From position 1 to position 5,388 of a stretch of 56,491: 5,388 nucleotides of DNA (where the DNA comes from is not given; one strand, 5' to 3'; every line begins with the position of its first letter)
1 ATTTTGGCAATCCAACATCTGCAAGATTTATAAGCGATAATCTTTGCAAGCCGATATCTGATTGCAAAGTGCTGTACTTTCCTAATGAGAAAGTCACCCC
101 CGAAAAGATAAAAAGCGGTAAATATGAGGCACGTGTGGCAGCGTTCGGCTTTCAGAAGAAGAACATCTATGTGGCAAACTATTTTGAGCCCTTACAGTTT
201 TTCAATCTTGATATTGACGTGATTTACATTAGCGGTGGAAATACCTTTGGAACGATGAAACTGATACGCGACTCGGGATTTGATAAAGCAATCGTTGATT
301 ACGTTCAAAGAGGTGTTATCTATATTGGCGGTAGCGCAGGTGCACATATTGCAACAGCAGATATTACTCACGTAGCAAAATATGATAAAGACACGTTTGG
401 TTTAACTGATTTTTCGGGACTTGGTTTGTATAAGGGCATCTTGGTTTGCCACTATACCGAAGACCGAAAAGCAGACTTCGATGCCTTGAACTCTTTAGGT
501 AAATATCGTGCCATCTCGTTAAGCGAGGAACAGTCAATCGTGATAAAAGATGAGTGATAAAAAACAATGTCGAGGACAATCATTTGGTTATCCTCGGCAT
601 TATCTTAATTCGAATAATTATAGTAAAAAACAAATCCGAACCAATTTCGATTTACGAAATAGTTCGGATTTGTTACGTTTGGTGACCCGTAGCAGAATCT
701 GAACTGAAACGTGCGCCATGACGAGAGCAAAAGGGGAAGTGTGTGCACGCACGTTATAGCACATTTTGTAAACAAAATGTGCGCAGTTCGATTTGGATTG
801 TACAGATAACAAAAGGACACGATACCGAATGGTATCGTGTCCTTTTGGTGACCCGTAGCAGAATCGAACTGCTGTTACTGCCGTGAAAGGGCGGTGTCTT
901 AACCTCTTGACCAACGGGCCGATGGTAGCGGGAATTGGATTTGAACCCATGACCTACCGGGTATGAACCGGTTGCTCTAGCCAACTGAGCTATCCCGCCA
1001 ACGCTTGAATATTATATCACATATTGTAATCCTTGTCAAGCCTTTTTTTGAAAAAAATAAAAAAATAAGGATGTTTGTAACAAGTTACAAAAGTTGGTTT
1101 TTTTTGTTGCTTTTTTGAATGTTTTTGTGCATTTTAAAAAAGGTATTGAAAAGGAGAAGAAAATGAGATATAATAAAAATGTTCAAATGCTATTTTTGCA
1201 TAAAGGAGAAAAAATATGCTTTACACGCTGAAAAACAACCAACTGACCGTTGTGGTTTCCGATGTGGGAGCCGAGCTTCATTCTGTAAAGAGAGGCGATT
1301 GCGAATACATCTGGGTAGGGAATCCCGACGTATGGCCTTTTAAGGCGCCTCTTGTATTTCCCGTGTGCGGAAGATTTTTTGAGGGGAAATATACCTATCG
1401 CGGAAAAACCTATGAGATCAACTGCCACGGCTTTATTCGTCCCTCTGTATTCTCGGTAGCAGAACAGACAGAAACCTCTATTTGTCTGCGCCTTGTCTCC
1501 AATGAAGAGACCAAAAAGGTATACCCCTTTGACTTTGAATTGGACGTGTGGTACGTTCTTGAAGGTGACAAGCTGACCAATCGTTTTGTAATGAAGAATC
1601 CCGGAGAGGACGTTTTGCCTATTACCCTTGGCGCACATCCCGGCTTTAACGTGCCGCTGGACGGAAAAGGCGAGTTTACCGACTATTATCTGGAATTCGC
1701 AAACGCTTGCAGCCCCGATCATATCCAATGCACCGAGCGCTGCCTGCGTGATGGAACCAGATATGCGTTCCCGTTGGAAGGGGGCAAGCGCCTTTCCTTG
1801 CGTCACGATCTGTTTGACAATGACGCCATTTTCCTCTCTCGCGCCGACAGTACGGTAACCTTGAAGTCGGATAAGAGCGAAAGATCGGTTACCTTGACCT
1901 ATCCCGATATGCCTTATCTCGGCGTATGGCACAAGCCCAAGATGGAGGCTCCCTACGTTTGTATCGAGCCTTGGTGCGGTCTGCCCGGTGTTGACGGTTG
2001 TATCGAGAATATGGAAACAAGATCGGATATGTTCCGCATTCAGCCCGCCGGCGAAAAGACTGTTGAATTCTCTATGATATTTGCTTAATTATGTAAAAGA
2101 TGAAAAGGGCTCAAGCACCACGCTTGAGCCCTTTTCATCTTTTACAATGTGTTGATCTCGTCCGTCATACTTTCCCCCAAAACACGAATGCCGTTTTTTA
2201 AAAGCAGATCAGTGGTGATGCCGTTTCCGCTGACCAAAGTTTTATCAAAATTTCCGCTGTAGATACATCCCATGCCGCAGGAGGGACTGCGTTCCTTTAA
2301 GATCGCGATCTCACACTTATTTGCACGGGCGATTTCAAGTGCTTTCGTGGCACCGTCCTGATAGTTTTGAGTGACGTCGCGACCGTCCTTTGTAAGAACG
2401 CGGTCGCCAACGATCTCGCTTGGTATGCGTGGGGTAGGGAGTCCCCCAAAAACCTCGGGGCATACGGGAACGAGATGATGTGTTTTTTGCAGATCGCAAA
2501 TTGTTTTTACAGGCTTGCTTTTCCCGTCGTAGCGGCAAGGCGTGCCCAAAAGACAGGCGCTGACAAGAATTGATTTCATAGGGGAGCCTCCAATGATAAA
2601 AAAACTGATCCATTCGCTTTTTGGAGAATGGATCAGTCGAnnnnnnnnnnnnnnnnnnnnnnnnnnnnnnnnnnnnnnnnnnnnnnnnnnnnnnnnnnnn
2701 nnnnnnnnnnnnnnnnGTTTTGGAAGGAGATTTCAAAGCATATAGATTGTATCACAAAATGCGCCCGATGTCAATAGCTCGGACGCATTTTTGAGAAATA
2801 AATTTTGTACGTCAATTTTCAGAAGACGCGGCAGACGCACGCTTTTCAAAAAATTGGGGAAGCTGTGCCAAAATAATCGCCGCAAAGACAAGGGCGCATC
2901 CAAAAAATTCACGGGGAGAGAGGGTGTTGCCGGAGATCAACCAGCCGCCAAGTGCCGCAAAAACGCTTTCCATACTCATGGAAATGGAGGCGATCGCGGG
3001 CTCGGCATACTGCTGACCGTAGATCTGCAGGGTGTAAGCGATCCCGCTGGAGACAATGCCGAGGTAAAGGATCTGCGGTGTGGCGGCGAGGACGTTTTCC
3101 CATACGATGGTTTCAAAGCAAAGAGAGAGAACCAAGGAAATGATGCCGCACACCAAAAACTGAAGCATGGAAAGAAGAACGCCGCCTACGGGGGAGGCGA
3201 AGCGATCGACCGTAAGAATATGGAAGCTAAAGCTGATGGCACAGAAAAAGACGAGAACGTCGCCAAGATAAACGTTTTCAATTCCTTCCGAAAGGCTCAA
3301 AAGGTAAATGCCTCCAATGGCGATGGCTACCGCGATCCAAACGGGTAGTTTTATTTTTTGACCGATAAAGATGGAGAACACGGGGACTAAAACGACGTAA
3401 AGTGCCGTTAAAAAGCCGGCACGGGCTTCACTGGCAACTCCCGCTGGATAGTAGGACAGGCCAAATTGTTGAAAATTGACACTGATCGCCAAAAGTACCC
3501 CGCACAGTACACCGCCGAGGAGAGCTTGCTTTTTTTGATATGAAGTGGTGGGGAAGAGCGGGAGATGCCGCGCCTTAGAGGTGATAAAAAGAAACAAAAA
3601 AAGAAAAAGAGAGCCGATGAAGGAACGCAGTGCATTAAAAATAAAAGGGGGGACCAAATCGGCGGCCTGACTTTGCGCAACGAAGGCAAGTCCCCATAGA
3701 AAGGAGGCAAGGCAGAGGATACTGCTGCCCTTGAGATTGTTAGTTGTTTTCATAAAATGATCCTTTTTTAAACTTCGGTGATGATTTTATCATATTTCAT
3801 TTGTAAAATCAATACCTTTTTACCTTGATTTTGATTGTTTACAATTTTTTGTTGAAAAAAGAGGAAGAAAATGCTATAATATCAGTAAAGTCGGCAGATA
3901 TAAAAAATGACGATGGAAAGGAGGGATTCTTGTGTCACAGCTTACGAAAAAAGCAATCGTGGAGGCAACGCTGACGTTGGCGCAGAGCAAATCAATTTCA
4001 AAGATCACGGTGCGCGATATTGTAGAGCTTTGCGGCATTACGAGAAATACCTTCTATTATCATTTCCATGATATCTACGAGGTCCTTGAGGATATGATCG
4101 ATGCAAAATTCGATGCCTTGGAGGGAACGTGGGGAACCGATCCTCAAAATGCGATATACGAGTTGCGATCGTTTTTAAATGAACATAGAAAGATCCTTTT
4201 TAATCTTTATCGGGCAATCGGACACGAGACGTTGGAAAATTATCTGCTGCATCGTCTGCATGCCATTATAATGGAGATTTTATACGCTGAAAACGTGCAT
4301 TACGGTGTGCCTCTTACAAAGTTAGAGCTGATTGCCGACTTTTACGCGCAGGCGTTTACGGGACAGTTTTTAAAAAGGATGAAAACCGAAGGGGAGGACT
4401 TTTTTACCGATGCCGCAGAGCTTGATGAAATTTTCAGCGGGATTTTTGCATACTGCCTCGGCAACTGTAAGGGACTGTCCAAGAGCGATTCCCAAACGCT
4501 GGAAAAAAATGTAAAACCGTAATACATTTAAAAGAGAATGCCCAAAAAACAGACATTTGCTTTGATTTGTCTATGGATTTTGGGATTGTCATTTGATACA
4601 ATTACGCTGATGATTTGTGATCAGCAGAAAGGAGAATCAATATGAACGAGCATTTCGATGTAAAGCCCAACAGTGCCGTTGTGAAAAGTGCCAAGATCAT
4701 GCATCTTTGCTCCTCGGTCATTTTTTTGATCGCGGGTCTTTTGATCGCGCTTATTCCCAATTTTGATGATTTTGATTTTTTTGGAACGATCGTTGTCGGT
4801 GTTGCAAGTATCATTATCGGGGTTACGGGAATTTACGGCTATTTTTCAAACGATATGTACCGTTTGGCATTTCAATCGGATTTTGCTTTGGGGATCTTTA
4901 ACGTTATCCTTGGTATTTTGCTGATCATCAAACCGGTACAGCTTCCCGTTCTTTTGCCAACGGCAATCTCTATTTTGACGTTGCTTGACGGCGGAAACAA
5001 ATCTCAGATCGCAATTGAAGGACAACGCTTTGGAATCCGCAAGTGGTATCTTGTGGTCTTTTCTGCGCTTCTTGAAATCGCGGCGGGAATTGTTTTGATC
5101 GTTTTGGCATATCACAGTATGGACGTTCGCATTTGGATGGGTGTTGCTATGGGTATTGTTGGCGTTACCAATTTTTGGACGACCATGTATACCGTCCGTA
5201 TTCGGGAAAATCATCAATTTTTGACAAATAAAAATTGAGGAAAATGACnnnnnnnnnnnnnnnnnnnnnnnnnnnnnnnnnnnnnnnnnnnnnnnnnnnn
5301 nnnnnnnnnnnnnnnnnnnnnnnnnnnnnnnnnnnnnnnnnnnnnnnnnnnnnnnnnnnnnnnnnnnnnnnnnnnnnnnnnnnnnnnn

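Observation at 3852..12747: One operon joins fatty-acid kinase (FakB-FakA), PlsY and a plasmalogen-synthase-like radical enzyme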

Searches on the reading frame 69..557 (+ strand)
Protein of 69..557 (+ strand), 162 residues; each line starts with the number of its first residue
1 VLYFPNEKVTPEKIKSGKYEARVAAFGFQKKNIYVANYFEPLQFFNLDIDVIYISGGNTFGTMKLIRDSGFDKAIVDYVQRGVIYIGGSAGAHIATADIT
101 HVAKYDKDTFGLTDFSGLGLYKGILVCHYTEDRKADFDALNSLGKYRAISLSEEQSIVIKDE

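Call 28: search_protein_families(library=pfam, proteins=[window:69-557:+])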
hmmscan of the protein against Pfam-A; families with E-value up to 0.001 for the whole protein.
window:69-557:+ (162 aa): 1 family
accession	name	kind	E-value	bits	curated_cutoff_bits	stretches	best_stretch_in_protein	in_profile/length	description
PF03575.23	Peptidase_S51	-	7e-21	75.3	23.9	1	48-162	82-201/206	Peptidase family S51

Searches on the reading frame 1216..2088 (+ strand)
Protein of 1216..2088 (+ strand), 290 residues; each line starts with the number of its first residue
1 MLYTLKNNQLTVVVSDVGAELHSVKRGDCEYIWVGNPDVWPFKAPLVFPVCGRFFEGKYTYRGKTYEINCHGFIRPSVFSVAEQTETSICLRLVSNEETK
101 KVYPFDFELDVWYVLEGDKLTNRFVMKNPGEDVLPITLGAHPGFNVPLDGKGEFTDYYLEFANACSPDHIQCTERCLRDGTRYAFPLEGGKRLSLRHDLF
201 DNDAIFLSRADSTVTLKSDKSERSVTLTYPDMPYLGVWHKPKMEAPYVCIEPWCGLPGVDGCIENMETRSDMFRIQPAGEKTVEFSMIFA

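Call 28: search_protein_families(library=pfam, proteins=[window:1216-2088:+])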
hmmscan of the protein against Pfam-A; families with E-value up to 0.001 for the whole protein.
window:1216-2088:+ (290 aa): 1 family
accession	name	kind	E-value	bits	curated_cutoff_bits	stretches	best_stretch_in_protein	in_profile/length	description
PF01263.26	Aldose_epim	-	2.3e-30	106.5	27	1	2-257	2-281/299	Aldose 1-epimerase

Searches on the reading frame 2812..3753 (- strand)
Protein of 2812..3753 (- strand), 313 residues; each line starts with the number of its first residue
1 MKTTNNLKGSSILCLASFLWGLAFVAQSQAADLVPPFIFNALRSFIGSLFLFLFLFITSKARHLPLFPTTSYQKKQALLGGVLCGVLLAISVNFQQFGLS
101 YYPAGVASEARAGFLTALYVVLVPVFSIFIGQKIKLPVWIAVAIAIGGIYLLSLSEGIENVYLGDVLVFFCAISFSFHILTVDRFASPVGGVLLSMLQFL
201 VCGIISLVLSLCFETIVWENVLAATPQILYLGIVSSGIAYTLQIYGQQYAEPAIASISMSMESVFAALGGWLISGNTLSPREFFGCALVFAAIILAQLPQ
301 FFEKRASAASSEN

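Call 28: search_protein_families(library=pfam, proteins=[window:2812-3753:-])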
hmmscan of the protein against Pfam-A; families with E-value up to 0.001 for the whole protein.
window:2812-3753:- (313 aa): 1 family
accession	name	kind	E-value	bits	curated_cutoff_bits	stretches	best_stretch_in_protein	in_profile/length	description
PF00892.27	EamA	-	1.3e-30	106.8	28.2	2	163-295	2-132/135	EamA-like transporter family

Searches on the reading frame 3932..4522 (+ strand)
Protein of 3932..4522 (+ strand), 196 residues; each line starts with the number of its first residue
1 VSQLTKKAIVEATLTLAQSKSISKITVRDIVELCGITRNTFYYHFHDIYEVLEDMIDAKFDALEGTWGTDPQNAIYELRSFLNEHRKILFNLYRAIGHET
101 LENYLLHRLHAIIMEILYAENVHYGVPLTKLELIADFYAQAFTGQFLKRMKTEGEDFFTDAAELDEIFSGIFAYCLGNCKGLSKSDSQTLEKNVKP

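Call 3: search_protein_families(library=pfam, proteins=[window:3932-4522:+])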
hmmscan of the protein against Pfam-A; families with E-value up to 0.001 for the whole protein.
window:3932-4522:+ (196 aa): 2 families
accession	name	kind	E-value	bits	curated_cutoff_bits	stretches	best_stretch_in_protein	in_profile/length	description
PF14278.11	TetR_C_8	-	1.5e-09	38.3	26.1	1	70-147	2-79/103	Transcriptional regulator C-terminal region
PF00440.29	TetR_N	-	4.6e-08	33.1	24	1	9-54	1-46/47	Bacterial regulatory proteins, tetR family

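Call 4: search_protein_families(library=ncbifam, proteins=[window:3932-4522:+])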
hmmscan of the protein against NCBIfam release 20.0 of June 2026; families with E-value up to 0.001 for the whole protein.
window:3932-4522:+ (196 aa): 7 families
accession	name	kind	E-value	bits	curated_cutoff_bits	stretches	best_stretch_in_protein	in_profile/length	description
TIGR02366.1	DHAK_reg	equivalog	6.2e-17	62.1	129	1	3-154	2-157/176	dihydroxyacetone kinase transcriptional activator DhaS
NF051852.1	efflux_TF_MtrR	exception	7e-07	29.2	280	1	3-107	9-110/205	multidrug efflux system transcriptional repressor MtrR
NF007949.0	PRK10668.1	equivalog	1.8e-06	27.6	271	1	3-67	10-77/216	multidrug efflux transporter transcriptional repressor AcrR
NF008402.0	PRK11202.1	equivalog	3.2e-06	27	151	1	5-57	12-65/211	HTH-type transcriptional repressor FabR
NF007430.0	PRK09975.1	equivalog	0.00012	21.3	274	1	5-56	12-63/220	acrEF/envCD operon transcriptional regulator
NF010319.1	PRK13756.1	equivalog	0.00058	19.8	265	1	4-58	2-56/199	tetracycline resistance transcriptional repressor TetR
NF041196.1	ScbR_bind_reg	equivalog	0.00059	20.1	150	0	3-74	5-76/191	ScbR family autoregulator-binding transcription factor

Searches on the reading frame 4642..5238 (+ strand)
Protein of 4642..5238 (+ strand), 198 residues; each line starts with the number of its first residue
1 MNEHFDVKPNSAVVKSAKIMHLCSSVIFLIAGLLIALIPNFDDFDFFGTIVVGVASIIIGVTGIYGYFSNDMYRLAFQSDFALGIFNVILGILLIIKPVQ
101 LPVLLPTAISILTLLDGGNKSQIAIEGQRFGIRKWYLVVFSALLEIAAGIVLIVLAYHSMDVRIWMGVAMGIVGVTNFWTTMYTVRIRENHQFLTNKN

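Call 3: search_protein_families(library=pfam, proteins=[window:4642-5238:+])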
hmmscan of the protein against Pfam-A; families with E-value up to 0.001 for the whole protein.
window:4642-5238:+ (198 aa): 1 family
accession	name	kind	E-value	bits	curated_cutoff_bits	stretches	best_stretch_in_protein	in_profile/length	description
PF03729.18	DUF308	-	1.6e-07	31.9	25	1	83-154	2-73/73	Short repeat of unknown function (DUF308)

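Call 4: search_protein_families(library=ncbifam, proteins=[window:4642-5238:+])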
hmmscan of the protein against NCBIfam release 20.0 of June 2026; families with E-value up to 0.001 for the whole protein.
window:4642-5238:+ (198 aa): 0 families
